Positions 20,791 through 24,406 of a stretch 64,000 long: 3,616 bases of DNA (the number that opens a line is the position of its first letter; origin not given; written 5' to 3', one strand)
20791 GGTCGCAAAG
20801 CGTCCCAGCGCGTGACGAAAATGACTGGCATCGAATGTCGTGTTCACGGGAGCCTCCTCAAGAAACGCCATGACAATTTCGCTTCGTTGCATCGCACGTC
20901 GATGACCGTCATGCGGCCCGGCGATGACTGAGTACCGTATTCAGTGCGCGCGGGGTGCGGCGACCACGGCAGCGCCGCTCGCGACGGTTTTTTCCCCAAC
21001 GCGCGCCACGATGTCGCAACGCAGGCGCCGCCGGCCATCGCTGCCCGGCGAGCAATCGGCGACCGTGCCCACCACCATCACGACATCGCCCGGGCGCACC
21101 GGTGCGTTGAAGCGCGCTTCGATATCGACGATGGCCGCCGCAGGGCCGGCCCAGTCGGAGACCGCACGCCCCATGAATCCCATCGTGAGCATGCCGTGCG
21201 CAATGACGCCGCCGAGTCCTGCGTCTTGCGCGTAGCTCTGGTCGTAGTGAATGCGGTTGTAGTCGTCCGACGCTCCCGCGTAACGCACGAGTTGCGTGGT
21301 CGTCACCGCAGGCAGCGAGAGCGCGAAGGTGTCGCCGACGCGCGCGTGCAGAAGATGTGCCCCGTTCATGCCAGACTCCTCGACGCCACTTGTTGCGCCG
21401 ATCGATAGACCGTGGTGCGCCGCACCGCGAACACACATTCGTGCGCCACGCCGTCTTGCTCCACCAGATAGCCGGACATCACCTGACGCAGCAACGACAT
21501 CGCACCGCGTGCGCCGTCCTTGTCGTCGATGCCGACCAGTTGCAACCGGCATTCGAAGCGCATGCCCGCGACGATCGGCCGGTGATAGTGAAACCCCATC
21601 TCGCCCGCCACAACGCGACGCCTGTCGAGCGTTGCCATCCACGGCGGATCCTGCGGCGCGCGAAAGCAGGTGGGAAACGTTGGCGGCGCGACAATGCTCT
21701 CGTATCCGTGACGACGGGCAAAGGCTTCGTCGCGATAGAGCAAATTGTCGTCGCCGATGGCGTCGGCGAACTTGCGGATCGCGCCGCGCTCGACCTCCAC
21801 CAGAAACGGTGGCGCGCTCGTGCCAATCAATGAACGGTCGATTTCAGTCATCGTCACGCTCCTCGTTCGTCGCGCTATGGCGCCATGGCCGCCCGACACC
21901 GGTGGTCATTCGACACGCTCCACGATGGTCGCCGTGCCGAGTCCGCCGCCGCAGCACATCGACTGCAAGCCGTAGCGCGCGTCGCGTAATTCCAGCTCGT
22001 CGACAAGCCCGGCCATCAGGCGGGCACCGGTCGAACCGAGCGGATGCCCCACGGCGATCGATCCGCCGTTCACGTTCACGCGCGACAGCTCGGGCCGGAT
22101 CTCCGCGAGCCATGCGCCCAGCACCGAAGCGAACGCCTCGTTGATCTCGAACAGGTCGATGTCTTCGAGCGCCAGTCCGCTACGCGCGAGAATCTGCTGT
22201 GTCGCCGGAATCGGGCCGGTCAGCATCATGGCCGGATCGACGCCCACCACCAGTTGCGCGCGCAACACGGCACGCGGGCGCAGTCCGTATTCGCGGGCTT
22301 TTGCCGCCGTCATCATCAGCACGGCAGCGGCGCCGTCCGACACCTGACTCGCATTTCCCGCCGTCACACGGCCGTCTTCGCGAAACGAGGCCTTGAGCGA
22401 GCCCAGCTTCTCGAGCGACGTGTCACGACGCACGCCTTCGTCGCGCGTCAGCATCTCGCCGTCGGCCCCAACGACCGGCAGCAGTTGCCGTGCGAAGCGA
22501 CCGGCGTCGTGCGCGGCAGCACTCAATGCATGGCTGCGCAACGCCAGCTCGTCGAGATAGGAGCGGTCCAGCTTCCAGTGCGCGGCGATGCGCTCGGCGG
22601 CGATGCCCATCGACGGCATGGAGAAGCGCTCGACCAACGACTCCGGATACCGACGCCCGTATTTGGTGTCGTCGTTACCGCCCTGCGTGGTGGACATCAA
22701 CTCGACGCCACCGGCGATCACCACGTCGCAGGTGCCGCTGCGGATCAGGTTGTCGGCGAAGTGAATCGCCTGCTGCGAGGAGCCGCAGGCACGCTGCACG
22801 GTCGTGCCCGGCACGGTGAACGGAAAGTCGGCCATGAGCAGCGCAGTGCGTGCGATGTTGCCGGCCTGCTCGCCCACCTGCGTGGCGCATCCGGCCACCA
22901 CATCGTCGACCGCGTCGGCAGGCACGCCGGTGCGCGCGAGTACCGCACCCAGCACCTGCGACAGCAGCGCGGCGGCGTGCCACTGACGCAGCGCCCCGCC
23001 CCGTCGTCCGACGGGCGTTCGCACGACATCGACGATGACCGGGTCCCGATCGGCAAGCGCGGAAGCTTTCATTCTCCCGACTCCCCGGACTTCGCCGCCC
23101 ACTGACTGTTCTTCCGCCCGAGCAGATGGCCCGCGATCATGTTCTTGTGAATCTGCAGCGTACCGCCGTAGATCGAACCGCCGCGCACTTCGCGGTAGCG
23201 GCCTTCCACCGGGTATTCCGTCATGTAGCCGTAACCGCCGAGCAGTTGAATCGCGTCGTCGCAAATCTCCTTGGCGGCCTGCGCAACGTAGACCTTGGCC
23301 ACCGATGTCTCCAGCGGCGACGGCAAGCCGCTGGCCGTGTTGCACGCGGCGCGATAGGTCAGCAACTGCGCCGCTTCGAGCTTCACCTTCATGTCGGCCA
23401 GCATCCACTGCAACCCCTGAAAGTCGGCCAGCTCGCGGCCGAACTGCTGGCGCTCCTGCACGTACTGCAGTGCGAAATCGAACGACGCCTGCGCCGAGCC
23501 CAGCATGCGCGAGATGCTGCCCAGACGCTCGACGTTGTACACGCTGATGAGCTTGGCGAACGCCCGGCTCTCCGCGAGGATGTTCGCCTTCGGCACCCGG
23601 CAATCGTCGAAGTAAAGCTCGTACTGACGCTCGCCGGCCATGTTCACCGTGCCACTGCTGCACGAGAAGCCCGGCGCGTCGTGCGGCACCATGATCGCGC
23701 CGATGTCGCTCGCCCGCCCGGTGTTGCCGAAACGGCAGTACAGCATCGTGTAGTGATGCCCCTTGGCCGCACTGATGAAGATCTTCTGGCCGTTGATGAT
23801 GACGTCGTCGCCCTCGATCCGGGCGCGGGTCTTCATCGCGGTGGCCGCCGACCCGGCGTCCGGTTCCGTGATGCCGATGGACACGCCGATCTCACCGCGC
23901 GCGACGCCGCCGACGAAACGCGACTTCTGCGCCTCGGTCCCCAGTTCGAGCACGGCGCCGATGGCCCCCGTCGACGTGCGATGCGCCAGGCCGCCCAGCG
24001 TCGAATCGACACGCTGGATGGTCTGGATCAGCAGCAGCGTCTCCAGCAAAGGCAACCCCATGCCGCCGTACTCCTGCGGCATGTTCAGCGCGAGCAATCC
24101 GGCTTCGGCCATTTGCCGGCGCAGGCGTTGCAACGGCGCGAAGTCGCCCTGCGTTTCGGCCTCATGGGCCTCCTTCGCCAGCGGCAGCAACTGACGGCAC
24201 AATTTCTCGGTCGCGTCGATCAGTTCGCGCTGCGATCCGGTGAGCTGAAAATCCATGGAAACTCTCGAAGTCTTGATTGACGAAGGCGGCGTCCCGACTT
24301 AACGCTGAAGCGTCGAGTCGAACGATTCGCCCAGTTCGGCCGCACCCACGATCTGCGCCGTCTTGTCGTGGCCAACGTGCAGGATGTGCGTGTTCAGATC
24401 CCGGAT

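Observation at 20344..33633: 13-gene, translationally coupled operon that interleaves a Dpp/Opp-type ABC importer with a complete acyl-CoA oxidation module; no named pathway recognised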

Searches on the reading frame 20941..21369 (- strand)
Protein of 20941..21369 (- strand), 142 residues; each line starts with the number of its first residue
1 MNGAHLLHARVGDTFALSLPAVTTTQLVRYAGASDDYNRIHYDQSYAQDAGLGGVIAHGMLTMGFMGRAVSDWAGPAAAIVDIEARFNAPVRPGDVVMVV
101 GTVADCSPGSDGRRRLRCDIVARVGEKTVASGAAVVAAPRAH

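Call 5: search_protein_families(library=ncbifam, proteins=[window:20941-21369:-], max_evalue=0.00001)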
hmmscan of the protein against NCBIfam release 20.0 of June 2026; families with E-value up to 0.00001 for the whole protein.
window:20941-21369:- (142 aa): 4 families
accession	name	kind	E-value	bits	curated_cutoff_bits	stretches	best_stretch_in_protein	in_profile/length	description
NF040620.1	fused_HadA_HadB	exception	3.5e-21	76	350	1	10-92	200-282/329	fused (3R)-hydroxyacyl-ACP dehydratase subunits HadA/HadB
NF010246.0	PRK13693.1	equivalog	3.7e-19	69.1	203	1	9-92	9-92/142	(3R)-hydroxyacyl-ACP dehydratase subunit HadB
NF006045.0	PRK08190.1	subfamily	1.7e-12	46.9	282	1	10-141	15-144/467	bifunctional enoyl-CoA hydratase/phosphate acetyltransferase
TIGR02278.1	PaaN-DH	equivalog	3.1e-06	25.7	562.8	1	9-109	528-631/664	phenylacetic acid degradation bifunctional protein PaaZ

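Call 14: search_protein_families(library=pfam, proteins=[window:20941-21369:-], max_evalue=0.00001)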
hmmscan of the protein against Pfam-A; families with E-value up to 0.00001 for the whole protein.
window:20941-21369:- (142 aa): 2 families
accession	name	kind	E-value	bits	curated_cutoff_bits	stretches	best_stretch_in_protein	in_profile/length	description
PF01575.25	MaoC_dehydratas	-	7.8e-23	80.8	27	1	21-108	17-106/123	MaoC like domain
PF13452.11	FAS1_DH_region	-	3.7e-07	30.8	22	1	16-106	8-103/132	FAS1-like, dehydratase domain region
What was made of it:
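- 20941..21369 (-): g12: MaoC (R)-specific hydratase subunit. MaoC_dehydratas 80.8 bits (call 14).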

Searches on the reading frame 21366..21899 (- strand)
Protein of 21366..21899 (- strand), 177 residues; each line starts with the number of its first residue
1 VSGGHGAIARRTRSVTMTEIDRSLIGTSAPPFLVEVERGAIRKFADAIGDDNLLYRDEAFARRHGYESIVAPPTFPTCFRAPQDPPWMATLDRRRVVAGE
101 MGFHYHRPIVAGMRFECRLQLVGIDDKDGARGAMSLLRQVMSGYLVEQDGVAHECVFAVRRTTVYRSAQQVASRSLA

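Call 5: search_protein_families(library=ncbifam, proteins=[window:21366-21899:-], max_evalue=0.00001)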
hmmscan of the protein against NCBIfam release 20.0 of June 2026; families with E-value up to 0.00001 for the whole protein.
window:21366-21899:- (177 aa): 4 families
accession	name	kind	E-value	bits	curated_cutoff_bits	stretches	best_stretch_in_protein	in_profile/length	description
NF040624.1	HadA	equivalog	3.9e-16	59.6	180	1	35-123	12-104/144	(3R)-hydroxyacyl-ACP dehydratase subunit HadA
NF040620.1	fused_HadA_HadB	exception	8e-14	51.8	350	1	35-124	12-105/329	fused (3R)-hydroxyacyl-ACP dehydratase subunits HadA/HadB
NF010244.0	PRK13691.1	exception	6e-09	36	221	1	36-130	20-118/166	(3R)-hydroxyacyl-ACP dehydratase subunit HadC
NF010245.0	PRK13692.1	equivalog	2.2e-08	34.1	232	1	33-124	17-112/159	(3R)-hydroxyacyl-ACP dehydratase subunit HadA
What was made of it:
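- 21366..21899 (-): g11: hot-dog subunit, MaoC-N/HadA-like (start possibly 21851). HadA model 59.6 bits, below cut-off (call 5).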

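Call 14: search_protein_families(library=pfam, proteins=[window:21366-21899:-], max_evalue=0.00001)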
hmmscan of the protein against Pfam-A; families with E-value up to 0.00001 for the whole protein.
window:21366-21899:- (177 aa): 1 family
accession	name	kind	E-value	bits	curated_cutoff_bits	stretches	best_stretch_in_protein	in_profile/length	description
PF13452.11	FAS1_DH_region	-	2.3e-25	89.7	22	1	24-150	2-126/132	FAS1-like, dehydratase domain region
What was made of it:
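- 21366..21899 (-): FAS1_DH_region 89.7 bits (call 14).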

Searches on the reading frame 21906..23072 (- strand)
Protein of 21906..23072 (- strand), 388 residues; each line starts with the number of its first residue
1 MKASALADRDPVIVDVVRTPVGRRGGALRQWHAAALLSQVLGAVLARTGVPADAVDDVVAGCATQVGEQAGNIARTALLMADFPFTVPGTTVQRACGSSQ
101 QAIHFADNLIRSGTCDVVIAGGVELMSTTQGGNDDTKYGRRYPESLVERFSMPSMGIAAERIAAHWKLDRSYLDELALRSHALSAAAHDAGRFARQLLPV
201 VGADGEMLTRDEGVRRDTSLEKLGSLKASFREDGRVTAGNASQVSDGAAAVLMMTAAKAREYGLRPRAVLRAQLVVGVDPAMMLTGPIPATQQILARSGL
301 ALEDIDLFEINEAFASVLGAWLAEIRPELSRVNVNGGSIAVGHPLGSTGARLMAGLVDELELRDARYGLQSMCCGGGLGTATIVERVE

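Call 4: search_protein_families(library=pfam, proteins=[window:21906-23072:-], max_evalue=0.00001)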
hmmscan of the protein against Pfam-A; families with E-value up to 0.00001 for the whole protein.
window:21906-23072:- (388 aa): 3 families
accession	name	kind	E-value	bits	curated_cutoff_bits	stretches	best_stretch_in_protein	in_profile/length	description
PF00108.29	Thiolase_N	-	1e-67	228.7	26.4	1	12-256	2-259/260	Thiolase, N-terminal domain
PF02803.24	Thiolase_C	-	1.2e-40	138.4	27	1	265-386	2-123/123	Thiolase, C-terminal domain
PF00109.32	ketoacyl-synt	-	1.4e-08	35.1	20.8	1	83-130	161-208/252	Beta-ketoacyl synthase, N-terminal domain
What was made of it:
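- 21906..23072 (-): g10: thiolase. Thiolase_N and Thiolase_C (call 4).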

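Call 5: search_protein_families(library=ncbifam, proteins=[window:21906-23072:-], max_evalue=0.00001)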
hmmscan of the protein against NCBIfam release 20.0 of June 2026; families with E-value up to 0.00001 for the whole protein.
window:21906-23072:- (388 aa): 40 families (the best 25 are shown)
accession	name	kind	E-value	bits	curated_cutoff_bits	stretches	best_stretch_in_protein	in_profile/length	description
TIGR01930.1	AcCoA-C-Actrans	subfamily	8.8e-127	423.2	240.55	1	13-385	1-385/385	acetyl-CoA C-acyltransferase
NF005865.0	PRK07801.1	equivalog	1.9e-120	402.6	591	1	12-387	5-382/382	acetyl-CoA C-acetyltransferase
NF005889.0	PRK07850.1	equivalog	1.7e-116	389.5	515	1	10-387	3-387/387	steroid 3-ketoacyl-CoA thiolase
NF005077.0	PRK06504.1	subfamily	2.1e-114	382.7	590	1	12-387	5-390/390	acetyl-CoA C-acetyltransferase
NF006090.0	PRK08242.1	equivalog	5.4e-106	355.1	514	1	12-387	5-402/402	acetyl-CoA C-acetyltransferase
NF006510.0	PRK08947.1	equivalog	4.6e-100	335.3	519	1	9-387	2-387/387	acetyl-CoA C-acyltransferase FadA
NF004853.0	PRK06205.1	subfamily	8.1e-98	328.1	551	1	9-387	2-403/404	acetyl-CoA C-acetyltransferase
NF006551.0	PRK09050.1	subfamily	9.2e-96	321.3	605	1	11-387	4-401/401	3-oxoadipyl-CoA thiolase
TIGR02430.1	pcaF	equivalog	1.3e-95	320.8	597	1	12-387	4-400/400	3-oxoadipyl-CoA thiolase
NF005890.0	PRK07851.1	equivalog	1.8e-92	310.5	580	2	154-387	172-405/406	acetyl-CoA C-acetyltransferase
NF006553.0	PRK09052.1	equivalog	1.6e-91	307.3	567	1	10-387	7-399/399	acetyl-CoA C-acyltransferase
NF005033.0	PRK06445.1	equivalog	3e-91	306.5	511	1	32-387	32-395/395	acetyl-CoA C-acetyltransferase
TIGR02445.1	fadA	equivalog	8.8e-91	304.7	591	1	12-387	3-385/385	acetyl-CoA C-acyltransferase FadA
NF006552.0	PRK09051.1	subfamily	2.1e-90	303.8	565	1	8-387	3-395/395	beta-ketothiolase BktB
NF005805.0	PRK07661.1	equivalog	3.1e-87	293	633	1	9-386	2-390/391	acetyl-CoA C-acetyltransferase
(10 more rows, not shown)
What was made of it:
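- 21906..23072 (-): It passes TIGR01930 acetyl-CoA C-acyltransferase, 423 against 240.55 (call 5).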

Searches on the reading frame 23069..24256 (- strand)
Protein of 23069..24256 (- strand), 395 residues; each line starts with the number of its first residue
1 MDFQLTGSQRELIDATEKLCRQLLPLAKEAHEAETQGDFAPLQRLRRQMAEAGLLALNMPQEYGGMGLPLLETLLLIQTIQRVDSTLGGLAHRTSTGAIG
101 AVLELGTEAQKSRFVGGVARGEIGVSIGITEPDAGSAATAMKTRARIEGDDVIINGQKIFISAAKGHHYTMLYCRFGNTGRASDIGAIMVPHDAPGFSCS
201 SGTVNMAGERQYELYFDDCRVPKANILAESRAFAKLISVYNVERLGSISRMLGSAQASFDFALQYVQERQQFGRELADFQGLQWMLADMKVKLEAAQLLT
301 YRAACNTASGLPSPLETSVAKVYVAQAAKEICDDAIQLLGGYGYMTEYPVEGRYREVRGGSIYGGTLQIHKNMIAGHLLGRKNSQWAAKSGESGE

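Call 4: search_protein_families(library=pfam, proteins=[window:23069-24256:-], max_evalue=0.00001)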
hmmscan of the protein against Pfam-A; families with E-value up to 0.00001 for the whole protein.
window:23069-24256:- (395 aa): 4 families
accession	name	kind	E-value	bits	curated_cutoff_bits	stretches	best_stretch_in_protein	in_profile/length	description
PF00441.29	Acyl-CoA_dh_1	-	7.1e-44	150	22.4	1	239-378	10-149/150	Acyl-CoA dehydrogenase, C-terminal domain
PF02771.21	Acyl-CoA_dh_N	-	1.4e-19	70.9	22.9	1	8-122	3-113/113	Acyl-CoA dehydrogenase, N-terminal domain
PF08028.16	Acyl-CoA_dh_2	-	5.8e-19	69.1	22.7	1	250-363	6-129/134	Acyl-CoA dehydrogenase, C-terminal domain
PF02770.24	Acyl-CoA_dh_M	-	2.5e-17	63.3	33.3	1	127-219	2-97/97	Acyl-CoA dehydrogenase, middle domain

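Call 5: search_protein_families(library=ncbifam, proteins=[window:23069-24256:-], max_evalue=0.00001)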
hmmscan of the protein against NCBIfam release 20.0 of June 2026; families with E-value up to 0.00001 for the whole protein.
window:23069-24256:- (395 aa): 21 families
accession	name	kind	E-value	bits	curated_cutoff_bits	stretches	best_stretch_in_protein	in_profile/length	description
NF042439.1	SulpropCoADesulf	equivalog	1e-83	281.2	600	1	45-385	29-377/379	3-sulfinopropanoyl-CoA desulfinase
NF042972.1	AcrlCoAredClosAcrC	equivalog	4.4e-78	262.6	640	1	1-379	1-377/378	acryloyl-CoA reductase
NF045552.1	GlutCoADH_Des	equivalog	2.3e-60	204.8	470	1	1-382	1-383/387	glutaryl-CoA dehydrogenase Acd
NF008997.0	PRK12341.1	equivalog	4.5e-58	197.1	537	1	1-370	1-368/382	acyl-CoA dehydrogenase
NF053553.1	prodigi_MBC_PigA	equivalog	7.6e-52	176.7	500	1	1-378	1-379/381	prodigiosin MBC biosynthesis dehydrogenase PigA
NF058590.1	AcCoDHFadEBacil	equivalog_domain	3.1e-51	174.6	600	2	8-306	24-319/586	acyl-CoA dehydrogenase FadE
NF045652.1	ProlPCPDhRedW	equivalog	4.1e-50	170.7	650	1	16-377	4-372/376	L-prolyl-[peptidyl-carrier protein] dehydrogenase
TIGR03207.1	cyc_hxne_CoA_dh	equivalog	1.4e-49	168.8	575.35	1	44-377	36-370/372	cyclohexanecarboxyl-CoA dehydrogenase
NF043006.1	CyhCrbnylCoADH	equivalog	3.3e-45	154.7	650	1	8-377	7-374/380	cyclohexane-1-carbonyl-CoA dehydrogenase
NF002885.1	PRK03354.1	equivalog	4.4e-40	137.9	540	1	1-368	1-363/378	crotonobetainyl-CoA dehydrogenase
NF052270.1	Staph_DH_FadE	equivalog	5.1e-29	101.2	600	1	74-380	89-395/400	acyl-CoA dehydrogenase FadE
TIGR03203.1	pimD_small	equivalog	1e-21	77.5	652.7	1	2-351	1-349/378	pimeloyl-CoA dehydrogenase small subunit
TIGR04022.1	sulfur_SfnB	equivalog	4.5e-20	71.9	430.9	1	8-338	6-331/391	SfnB family sulfur acquisition oxidoreductase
TIGR03204.1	pimC_large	equivalog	1.3e-19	70.4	623.85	1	51-340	51-340/395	pimeloyl-CoA dehydrogenase large subunit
NF049984.1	Rv1679_FadE16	equivalog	3.2e-16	59.5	600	1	26-367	11-354/371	Rv1679 family acyl-CoA dehydrogenase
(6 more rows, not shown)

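Call 43: search_solved_structures(query=window:23069-24256:-, max_evalue=1e-40)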
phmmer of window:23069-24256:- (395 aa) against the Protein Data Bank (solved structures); distinct sequences matched with E-value up to 1e-40: 43.
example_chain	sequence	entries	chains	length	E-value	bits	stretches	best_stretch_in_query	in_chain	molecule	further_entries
5ol2_C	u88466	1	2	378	1.9e-67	231.1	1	23-379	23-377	Acyl-CoA dehydrogenase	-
4l1f_A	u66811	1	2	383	5.7e-63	216.4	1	1-379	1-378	Acyl-CoA dehydrogenase domain protein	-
1jqi_A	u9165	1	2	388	3.6e-60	207.2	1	39-380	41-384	short chain acyl-CoA dehydrogenase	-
1ukw_A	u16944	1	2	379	9.3e-59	202.5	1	1-380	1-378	acyl-CoA dehydrogenase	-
3pfd_A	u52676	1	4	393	1.4e-58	202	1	23-376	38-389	Acyl-CoA dehydrogenase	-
2vig_A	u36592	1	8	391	2.6e-58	201.1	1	23-381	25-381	SHORT-CHAIN SPECIFIC ACYL-COA DEHYDROGENASE,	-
5af7_A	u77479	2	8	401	3.1e-58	200.8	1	5-384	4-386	ACYL-COA DEHYDROGENASE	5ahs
7y0a_A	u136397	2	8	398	4.4e-58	200.3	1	23-380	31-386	Short-chain specific acyl-CoA dehydrogenase, mitochondrial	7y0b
8sgs_A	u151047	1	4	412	6.2e-58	199.8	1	23-380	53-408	Short-chain specific acyl-CoA dehydrogenase, mitochondrial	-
8i4p_A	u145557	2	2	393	1.8e-57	198.3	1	44-381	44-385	Acyl-CoA dehydrogenase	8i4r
5lnx_A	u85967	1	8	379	2.4e-57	197.9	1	32-380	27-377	Acyl-CoA dehydrogenase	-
7w0j_A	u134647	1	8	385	2.9e-57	197.6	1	44-379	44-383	Acyl-CoA dehydrogenase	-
4n5f_A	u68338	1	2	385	3.9e-57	197.2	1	4-376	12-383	Putative acyl-CoA dehydrogenase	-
6fah_C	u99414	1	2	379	4.5e-57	197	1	31-379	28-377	Caffeyl-CoA reductase-Etf complex subunit CarC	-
2jif_A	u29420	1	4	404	9.5e-57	195.9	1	47-378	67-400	SHORT/BRANCHED CHAIN SPECIFIC ACYL-COA DEHYDROGENASE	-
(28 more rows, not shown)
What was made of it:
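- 23069..24256 (-): g9: short-chain-type acyl-CoA dehydrogenase with its catalytic Glu on helix G. Best PDB matches are Bcd 231 bits, SCAD 207 bits and 3SP-CoA desulfinase 5af7 200 bits (call 43).
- Checked: By overall similarity g9 is closest to butyryl/short-chain ACADs (call 43).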
